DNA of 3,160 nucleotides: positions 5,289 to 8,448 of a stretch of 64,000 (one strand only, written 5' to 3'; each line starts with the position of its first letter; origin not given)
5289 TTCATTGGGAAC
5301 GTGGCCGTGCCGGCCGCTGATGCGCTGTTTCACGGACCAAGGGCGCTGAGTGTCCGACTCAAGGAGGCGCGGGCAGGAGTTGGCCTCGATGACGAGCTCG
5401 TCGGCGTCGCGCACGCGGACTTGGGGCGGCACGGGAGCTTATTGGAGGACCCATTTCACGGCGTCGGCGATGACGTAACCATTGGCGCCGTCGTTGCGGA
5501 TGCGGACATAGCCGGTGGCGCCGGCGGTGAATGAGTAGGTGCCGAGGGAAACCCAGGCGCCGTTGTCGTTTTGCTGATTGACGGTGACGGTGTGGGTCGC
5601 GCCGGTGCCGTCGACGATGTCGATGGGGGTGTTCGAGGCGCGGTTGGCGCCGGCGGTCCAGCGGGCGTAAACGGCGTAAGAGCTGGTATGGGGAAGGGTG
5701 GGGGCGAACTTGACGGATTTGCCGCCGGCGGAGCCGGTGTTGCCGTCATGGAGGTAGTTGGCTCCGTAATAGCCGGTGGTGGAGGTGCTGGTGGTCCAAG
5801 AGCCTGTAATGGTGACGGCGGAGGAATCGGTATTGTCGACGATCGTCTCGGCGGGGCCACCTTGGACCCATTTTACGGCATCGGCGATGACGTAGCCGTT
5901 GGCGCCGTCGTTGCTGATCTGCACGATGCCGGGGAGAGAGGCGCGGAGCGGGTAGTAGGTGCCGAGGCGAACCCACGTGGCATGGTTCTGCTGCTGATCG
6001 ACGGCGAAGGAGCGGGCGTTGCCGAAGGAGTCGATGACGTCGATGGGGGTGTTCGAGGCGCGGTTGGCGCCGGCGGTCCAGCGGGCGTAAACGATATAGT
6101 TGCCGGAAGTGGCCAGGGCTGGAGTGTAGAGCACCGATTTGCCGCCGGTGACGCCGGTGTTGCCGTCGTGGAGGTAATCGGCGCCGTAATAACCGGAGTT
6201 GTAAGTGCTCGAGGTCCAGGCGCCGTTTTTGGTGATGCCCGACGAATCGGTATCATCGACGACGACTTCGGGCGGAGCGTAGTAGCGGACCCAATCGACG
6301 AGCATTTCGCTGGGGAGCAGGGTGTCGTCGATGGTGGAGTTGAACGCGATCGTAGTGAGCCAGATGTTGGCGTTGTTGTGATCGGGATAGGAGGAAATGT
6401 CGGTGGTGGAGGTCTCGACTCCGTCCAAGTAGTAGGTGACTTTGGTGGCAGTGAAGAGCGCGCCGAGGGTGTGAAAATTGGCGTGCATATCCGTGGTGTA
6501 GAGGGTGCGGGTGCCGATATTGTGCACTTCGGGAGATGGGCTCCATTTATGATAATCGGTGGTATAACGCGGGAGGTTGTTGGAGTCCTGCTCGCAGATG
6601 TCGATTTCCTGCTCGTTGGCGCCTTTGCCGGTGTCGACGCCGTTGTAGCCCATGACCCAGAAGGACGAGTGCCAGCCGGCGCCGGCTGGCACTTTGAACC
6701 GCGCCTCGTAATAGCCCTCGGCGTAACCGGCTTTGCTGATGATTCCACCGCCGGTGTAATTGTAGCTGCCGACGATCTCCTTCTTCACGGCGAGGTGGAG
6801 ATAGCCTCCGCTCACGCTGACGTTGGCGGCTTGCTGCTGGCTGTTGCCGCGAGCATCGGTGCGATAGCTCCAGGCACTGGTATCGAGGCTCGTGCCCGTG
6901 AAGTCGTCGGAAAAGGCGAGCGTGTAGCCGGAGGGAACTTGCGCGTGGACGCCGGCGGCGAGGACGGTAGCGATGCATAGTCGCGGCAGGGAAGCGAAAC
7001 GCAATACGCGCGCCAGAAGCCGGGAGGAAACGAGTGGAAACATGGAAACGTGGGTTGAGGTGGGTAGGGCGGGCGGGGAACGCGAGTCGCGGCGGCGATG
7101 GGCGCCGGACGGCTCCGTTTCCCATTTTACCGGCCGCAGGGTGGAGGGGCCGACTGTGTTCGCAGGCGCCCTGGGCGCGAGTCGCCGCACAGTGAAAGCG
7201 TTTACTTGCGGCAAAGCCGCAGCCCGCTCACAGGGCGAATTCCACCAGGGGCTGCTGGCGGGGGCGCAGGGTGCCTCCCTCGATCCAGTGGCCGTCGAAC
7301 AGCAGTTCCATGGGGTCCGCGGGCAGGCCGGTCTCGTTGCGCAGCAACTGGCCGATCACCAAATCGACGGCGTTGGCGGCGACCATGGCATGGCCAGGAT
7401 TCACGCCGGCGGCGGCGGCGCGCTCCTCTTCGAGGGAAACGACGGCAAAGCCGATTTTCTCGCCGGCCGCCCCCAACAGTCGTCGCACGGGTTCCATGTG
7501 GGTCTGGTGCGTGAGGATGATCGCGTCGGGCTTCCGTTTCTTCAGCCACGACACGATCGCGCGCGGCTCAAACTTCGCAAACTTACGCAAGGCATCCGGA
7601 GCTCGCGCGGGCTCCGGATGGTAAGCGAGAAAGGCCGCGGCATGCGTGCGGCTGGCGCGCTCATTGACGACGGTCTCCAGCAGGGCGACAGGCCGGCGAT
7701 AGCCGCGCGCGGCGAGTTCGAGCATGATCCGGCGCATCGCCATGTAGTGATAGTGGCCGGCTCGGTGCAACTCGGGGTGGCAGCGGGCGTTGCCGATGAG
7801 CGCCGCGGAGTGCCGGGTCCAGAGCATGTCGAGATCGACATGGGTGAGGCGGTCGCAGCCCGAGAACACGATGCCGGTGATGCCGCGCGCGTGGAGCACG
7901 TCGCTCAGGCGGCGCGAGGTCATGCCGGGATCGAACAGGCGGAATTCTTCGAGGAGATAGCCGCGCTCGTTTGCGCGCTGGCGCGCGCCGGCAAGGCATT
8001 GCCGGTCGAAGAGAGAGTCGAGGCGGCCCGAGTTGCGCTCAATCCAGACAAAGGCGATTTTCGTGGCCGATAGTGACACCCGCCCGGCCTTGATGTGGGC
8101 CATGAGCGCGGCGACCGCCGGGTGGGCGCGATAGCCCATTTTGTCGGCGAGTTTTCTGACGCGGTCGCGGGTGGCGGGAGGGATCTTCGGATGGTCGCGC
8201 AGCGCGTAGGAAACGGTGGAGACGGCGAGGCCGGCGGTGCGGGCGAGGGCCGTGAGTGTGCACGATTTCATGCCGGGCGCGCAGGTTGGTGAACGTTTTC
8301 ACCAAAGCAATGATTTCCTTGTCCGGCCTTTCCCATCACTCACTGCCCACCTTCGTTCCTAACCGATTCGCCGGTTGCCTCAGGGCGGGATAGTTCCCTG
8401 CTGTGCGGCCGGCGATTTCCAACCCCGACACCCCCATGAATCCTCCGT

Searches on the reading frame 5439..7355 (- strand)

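Call 30: search_protein_families(library=pfam, proteins=[window:5439-7355:-], max_evalue=0.00001)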
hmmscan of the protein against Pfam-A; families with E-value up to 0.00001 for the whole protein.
window:5439-7355:- (638 aa): 2 families
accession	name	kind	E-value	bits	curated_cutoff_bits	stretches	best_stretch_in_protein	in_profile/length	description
PF25275.1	Golvesin_C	-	1.6e-63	213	31.6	2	504-635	1-130/132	Golvesin C-terminal domain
PF00722.28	Glyco_hydro_16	-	6e-12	45.8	22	1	175-325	10-147/175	Glycosyl hydrolases family 16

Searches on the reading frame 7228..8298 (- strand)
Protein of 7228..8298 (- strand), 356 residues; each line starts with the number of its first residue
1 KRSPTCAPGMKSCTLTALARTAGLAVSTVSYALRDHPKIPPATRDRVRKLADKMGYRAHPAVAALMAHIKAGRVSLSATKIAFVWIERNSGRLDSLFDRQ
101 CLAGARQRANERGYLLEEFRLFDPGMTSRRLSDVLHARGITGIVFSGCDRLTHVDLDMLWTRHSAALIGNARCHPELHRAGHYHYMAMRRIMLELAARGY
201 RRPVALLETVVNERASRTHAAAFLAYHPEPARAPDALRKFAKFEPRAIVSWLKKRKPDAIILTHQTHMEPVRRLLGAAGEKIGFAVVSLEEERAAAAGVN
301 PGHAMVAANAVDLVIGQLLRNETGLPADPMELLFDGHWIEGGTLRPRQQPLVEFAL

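Call 30: search_protein_families(library=pfam, proteins=[window:7228-8298:-], max_evalue=0.00001)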
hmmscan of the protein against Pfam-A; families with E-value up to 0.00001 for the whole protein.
window:7228-8298:- (356 aa): 1 family
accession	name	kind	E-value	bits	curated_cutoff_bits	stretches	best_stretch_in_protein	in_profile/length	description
PF00356.27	LacI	-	7.2e-09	35.8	27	1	15-57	2-44/46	Bacterial regulatory proteins, lacI family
